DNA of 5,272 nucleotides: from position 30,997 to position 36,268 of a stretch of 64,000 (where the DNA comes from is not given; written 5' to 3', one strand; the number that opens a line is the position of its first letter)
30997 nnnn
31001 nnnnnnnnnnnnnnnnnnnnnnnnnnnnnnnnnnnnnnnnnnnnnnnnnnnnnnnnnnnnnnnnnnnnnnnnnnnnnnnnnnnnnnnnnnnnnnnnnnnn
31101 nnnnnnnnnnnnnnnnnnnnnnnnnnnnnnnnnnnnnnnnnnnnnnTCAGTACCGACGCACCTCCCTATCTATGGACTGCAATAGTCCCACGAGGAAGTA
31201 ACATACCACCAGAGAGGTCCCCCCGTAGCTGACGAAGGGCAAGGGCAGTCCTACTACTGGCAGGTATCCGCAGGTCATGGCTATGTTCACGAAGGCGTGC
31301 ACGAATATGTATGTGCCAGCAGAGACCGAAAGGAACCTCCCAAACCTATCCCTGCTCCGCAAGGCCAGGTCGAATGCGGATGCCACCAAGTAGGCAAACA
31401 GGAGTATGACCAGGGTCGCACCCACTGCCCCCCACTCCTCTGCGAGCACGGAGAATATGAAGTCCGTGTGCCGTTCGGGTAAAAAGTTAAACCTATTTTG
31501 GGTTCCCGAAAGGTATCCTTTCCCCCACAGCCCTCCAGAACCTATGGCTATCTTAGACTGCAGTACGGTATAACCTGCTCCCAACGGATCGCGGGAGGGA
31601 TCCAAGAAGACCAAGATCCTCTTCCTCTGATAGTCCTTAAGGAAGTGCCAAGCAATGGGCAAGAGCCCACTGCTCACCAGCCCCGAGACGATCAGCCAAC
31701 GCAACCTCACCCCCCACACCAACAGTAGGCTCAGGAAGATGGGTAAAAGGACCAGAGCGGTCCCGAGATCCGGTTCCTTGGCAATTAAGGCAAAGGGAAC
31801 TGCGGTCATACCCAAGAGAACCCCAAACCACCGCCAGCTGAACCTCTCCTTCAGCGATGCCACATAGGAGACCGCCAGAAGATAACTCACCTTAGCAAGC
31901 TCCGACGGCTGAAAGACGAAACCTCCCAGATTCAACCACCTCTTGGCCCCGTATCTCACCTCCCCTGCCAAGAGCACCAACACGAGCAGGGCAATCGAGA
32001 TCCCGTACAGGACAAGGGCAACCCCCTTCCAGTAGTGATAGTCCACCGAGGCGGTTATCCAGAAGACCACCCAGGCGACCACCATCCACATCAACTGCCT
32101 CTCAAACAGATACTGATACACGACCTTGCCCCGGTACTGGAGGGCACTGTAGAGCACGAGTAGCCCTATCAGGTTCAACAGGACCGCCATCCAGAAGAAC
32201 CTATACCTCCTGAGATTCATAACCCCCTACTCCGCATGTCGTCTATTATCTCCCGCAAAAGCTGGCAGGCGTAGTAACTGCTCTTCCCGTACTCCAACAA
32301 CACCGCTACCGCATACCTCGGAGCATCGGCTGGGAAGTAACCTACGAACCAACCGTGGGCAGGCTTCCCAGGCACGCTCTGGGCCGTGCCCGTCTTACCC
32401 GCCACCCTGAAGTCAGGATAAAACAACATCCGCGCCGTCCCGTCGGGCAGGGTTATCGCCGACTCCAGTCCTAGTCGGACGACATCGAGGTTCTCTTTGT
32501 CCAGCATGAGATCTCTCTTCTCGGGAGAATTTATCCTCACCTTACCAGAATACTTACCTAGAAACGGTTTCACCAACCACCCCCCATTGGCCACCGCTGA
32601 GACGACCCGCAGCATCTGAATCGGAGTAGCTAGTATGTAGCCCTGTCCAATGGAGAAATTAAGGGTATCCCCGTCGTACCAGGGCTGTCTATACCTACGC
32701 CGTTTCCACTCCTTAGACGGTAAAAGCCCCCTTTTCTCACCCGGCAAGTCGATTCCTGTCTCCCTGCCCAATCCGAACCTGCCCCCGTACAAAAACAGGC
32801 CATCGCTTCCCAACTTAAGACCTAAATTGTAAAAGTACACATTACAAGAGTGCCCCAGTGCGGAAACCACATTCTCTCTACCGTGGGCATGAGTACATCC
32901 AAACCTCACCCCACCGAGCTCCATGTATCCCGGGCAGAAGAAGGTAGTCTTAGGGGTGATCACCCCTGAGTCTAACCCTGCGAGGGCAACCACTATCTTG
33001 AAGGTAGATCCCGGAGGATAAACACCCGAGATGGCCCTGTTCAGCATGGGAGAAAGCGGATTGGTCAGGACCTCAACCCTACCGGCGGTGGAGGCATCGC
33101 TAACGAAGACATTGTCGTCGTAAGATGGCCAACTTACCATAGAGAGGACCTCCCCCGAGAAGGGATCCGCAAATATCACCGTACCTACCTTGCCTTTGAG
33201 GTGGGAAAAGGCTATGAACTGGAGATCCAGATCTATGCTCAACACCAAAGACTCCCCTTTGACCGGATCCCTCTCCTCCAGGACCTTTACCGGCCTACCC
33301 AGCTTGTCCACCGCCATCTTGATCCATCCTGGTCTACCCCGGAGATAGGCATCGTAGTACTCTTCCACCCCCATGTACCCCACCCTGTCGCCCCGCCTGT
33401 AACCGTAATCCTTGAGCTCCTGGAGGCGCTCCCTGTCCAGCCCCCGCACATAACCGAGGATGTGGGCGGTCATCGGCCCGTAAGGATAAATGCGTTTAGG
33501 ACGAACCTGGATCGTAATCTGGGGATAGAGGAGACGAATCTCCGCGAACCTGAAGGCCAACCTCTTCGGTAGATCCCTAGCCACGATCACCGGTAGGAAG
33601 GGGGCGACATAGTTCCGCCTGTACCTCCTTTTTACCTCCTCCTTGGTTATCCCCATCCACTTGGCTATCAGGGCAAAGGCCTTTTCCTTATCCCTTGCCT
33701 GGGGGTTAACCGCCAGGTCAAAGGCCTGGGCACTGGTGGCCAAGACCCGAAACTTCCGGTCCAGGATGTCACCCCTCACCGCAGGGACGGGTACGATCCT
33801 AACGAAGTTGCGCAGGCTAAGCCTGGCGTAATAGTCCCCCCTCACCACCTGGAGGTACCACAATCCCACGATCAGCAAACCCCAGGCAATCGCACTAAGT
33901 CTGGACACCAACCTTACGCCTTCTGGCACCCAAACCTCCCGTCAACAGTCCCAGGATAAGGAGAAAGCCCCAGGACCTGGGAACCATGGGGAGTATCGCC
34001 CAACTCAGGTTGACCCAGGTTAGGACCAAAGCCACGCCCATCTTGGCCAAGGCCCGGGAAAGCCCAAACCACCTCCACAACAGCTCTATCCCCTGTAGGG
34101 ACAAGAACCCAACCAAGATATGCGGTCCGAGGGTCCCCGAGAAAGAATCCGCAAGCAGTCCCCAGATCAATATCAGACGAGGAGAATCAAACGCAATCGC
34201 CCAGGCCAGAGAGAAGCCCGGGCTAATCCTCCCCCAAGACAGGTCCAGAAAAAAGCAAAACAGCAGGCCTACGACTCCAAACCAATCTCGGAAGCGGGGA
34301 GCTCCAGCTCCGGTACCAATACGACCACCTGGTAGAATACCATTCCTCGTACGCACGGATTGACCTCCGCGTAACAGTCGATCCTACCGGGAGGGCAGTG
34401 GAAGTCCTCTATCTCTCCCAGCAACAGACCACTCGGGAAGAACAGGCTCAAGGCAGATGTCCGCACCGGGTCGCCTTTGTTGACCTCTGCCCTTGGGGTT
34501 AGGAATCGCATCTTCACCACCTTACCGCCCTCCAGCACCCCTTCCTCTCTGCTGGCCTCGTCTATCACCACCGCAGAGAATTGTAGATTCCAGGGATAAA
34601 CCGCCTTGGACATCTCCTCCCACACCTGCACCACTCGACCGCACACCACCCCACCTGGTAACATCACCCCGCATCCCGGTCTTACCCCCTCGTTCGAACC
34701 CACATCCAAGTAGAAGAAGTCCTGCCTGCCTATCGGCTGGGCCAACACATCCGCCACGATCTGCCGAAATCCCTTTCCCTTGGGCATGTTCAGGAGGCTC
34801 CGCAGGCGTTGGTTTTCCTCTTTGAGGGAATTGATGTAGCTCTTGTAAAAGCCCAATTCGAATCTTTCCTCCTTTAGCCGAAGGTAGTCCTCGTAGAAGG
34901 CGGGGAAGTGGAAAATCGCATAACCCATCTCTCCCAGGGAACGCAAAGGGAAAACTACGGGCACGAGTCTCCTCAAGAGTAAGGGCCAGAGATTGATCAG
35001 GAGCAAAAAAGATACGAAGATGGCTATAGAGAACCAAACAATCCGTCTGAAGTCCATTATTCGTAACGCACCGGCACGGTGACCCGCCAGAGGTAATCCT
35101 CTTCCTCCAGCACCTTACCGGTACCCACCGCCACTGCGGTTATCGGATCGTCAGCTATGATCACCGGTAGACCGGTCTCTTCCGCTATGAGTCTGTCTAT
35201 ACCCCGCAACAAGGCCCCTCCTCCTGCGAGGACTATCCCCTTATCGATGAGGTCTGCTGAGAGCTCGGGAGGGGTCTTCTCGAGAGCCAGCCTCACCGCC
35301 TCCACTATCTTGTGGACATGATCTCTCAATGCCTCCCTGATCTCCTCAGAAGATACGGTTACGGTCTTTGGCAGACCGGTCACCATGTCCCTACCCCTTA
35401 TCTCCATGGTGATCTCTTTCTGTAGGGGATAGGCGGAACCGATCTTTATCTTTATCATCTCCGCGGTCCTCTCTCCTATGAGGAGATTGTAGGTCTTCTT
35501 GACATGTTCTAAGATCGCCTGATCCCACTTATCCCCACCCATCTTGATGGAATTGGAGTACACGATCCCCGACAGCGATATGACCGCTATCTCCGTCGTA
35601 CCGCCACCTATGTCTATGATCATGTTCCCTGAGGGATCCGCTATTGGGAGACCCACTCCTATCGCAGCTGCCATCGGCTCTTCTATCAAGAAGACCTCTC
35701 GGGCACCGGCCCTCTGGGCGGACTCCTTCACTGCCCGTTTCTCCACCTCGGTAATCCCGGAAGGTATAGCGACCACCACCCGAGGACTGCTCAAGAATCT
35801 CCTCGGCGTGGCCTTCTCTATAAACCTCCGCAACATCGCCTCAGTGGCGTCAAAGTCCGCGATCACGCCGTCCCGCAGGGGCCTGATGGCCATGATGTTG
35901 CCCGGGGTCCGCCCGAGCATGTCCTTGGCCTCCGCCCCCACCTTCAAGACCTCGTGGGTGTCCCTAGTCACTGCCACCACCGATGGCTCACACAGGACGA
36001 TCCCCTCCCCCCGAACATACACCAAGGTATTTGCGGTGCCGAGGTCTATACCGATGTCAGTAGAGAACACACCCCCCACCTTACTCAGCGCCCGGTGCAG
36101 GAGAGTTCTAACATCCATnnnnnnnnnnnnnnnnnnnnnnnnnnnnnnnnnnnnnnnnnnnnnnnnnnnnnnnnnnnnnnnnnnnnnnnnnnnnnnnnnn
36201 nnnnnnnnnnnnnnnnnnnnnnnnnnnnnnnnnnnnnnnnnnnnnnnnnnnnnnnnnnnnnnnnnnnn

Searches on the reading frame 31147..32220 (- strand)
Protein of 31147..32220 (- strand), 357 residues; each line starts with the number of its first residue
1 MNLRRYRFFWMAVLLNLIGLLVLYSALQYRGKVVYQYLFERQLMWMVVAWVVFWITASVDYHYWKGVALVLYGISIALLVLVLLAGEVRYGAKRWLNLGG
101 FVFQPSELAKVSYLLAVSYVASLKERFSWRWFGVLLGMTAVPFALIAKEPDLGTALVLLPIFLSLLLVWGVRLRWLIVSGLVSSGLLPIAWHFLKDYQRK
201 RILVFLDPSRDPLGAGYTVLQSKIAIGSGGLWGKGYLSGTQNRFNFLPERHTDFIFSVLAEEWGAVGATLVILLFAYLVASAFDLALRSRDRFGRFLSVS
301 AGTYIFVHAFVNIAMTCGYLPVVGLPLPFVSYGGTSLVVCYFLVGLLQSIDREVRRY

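Call 18: search_protein_families(library=ncbifam, proteins=[window:31147-32220:-], max_evalue=0.00001)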
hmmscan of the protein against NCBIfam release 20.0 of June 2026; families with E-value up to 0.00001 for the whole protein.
window:31147-32220:- (357 aa): 6 families
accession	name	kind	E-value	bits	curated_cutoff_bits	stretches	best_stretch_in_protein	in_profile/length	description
TIGR02210.1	rodA_shape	equivalog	5.4e-116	387.6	336.7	1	8-352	4-354/357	rod shape-determining protein RodA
TIGR02614.1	ftsW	equivalog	7.9e-89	298.2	337.5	1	6-353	2-356/357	putative lipid II flippase FtsW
NF008060.0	PRK10794.1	equivalog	6.3e-80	268.9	590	1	12-351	13-360/370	peptidoglycan glycosyltransferase MrdB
TIGR02615.1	spoVE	exception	1.5e-71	241.7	448.8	1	7-352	3-354/354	stage V sporulation protein E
NF037961.1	RodA_shape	subfamily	4.9e-61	207.3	150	2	182-347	232-404/415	rod shape-determining protein RodA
NF008042.0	PRK10774.1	equivalog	7.3e-55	186.6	493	1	8-355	39-393/405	cell division protein FtsW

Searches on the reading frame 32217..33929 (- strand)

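Call 18: search_protein_families(library=ncbifam, proteins=[window:32217-33929:-], max_evalue=0.00001)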
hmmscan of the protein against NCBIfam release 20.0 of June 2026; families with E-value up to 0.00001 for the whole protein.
window:32217-33929:- (570 aa): 20 families
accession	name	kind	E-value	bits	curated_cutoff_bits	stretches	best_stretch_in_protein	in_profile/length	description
TIGR03423.1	pbp2_mrdA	equivalog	4.5e-171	570.4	455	1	9-565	7-590/593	penicillin-binding protein 2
NF008061.0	PRK10795.1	equivalog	4.9e-97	326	962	1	16-565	33-612/634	peptidoglycan DD-transpeptidase MrdA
TIGR02214.1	spoVD_pbp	equivalog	8.3e-77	258.9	688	1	17-553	14-538/636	stage V sporulation protein D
NF051842.1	PBP4_5_Efaec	equivalog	6.4e-57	193.3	700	1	42-563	155-663/668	penicillin-binding protein PBP4(5)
NF033378.1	MECD_PBP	exception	3.8e-41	141.1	1450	1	37-569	138-669/678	PBP2a family beta-lactam-resistant peptidoglycan transpeptidase MecD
NF011685.0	PRK15105.1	subfamily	2.1e-39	135.6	737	1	14-553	33-541/588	peptidoglycan glycosyltransferase FtsI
NF000406.1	MECB_PBP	exception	6.4e-39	133.9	1450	1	24-567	122-664/674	PBP2a family beta-lactam-resistant peptidoglycan transpeptidase MecB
NF053573.1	PBP2_PenA_Neis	exception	2e-36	125.7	1105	1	6-555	29-546/572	peptidoglycan D,D-transpeptidase PBP2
NF000237.1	MECA_PBP2A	equivalog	4.3e-36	124.4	750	1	43-542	142-630/668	PBP2a family beta-lactam-resistant peptidoglycan transpeptidase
NF000409.1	MECA_pure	exception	2.5e-33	115.5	1490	1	44-542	143-630/668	PBP2a family beta-lactam-resistant peptidoglycan transpeptidase MecA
NF000408.1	MECA2_pure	exception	1.9e-32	112.3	1525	1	42-543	141-631/668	PBP2a family beta-lactam-resistant peptidoglycan transpeptidase MecA2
NF000410.1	MECA1_pure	exception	2.8e-32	111.7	1480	1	43-543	141-629/666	PBP2a family beta-lactam-resistant peptidoglycan transpeptidase MecA1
NF000407.1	MECC_PBP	exception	2.5e-30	105.3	1500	1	47-533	143-619/665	PBP2a family beta-lactam-resistant peptidoglycan transpeptidase MecC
NF038278.1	strep_PBP2B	exception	2.3e-18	66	975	1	162-563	241-672/678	penicillin-binding protein PBP2B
NF038271.1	strep_PBP2X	exception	3e-13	48.9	1050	1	138-455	175-477/750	penicillin-binding protein PBP2X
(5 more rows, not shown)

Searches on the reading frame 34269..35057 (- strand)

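Call 18: search_protein_families(library=ncbifam, proteins=[window:34269-35057:-], max_evalue=0.00001)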
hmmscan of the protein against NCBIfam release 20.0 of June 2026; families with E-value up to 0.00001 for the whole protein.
window:34269-35057:- (262 aa): 10 families
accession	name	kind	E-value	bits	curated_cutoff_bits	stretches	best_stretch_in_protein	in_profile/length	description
NF010527.0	PRK13922.6-2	equivalog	8.5e-16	58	289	1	73-217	69-215/249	rod shape-determining protein MreC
TIGR00219.1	mreC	equivalog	9.8e-15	54.4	92.75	1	76-245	94-269/283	rod shape-determining protein MreC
NF010532.0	PRK13922.9-3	equivalog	1.1e-14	54.2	243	1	61-221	70-234/280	rod shape-determining protein MreC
NF010520.0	PRK13922.13-5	equivalog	9.6e-13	48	343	1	59-248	72-261/263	rod shape-determining protein MreC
NF010519.0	PRK13922.13-4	equivalog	8e-12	45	505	1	80-225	101-248/406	rod shape-determining protein MreC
NF010533.0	PRK13922.9-5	equivalog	2.3e-11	43.3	384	1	54-216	85-249/345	rod shape-determining protein MreC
NF010524.0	PRK13922.14-4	equivalog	2.6e-10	39.9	332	1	65-247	84-268/270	rod shape-determining protein MreC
NF010512.0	PRK13922.12-1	equivalog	1.3e-09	37.7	336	1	54-219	76-243/287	rod shape-determining protein MreC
NF010514.0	PRK13922.12-4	equivalog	1.4e-09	37.6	337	1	77-216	107-248/276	rod shape-determining protein MreC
NF010513.0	PRK13922.12-3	equivalog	5e-08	32.7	380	1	75-150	106-181/305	rod shape-determining protein MreC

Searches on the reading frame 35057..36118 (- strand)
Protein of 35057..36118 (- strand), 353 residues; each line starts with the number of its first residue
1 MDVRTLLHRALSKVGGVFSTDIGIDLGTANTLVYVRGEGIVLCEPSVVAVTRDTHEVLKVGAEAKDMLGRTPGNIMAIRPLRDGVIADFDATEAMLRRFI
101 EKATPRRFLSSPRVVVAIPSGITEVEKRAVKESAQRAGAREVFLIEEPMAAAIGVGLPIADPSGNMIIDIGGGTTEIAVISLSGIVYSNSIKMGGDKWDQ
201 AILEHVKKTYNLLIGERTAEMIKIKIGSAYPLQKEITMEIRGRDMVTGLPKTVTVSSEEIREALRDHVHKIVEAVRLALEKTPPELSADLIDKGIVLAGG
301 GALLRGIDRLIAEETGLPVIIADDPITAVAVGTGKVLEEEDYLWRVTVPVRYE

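Call 18: search_protein_families(library=ncbifam, proteins=[window:35057-36118:-], max_evalue=0.00001)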
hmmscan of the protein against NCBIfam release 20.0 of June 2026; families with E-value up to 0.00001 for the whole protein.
window:35057-36118:- (353 aa): 17 families
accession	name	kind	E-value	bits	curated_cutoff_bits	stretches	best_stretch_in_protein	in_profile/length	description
NF010539.0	PRK13927.1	subfamily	1e-159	531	293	1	16-343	3-332/339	rod shape-determining protein MreB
TIGR00904.1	mreB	subfamily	1.9e-153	510.4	365.75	1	18-341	1-330/334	MreB/Mrl family cell shape determining protein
NF010540.1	PRK13929.1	exception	7.3e-129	429.6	515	1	19-339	4-326/334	rod-share determining protein MreBH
NF040964.1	MamK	subfamily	2.6e-24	85.9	400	1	22-335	3-317/335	MamK family actin-like protein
NF053558.1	BeeR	equivalog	8.7e-23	80.9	530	1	23-311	4-304/349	BeeR family actin-like protein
TIGR01991.1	HscA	equivalog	9.5e-21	73.9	708.55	1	82-333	101-355/600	Fe-S protein assembly chaperone HscA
NF003520.0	PRK05183.1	subfamily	1.5e-20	73.2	620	1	86-333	125-375/621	Fe-S protein assembly chaperone HscA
NF011660.0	PRK15080.1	equivalog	2.9e-18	66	182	1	81-197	64-175/277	ethanolamine utilization protein EutJ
TIGR01174.1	ftsA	equivalog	3.5e-18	65.8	175.85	1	129-323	162-346/371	cell division protein FtsA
TIGR02529.1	EutJ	subfamily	5.6e-14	52.2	152.1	1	80-198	30-143/239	ethanolamine utilization protein EutJ family protein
NF001413.0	PRK00290.1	equivalog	1.7e-13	49.8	648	1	114-333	136-367/625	molecular chaperone DnaK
TIGR02350.1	prok_dnaK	equivalog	3.9e-13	48.6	822.55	1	113-333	132-366/596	molecular chaperone DnaK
NF009946.0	PRK13410.1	equivalog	2.2e-11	42.7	1019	1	92-209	116-238/669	molecular chaperone DnaK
NF009947.0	PRK13411.1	equivalog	3.9e-11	41.7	1002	1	113-211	135-239/662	molecular chaperone DnaK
TIGR01175.1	pilM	subfamily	2.4e-09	36.6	133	1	165-335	190-324/348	type IV pilus assembly protein PilM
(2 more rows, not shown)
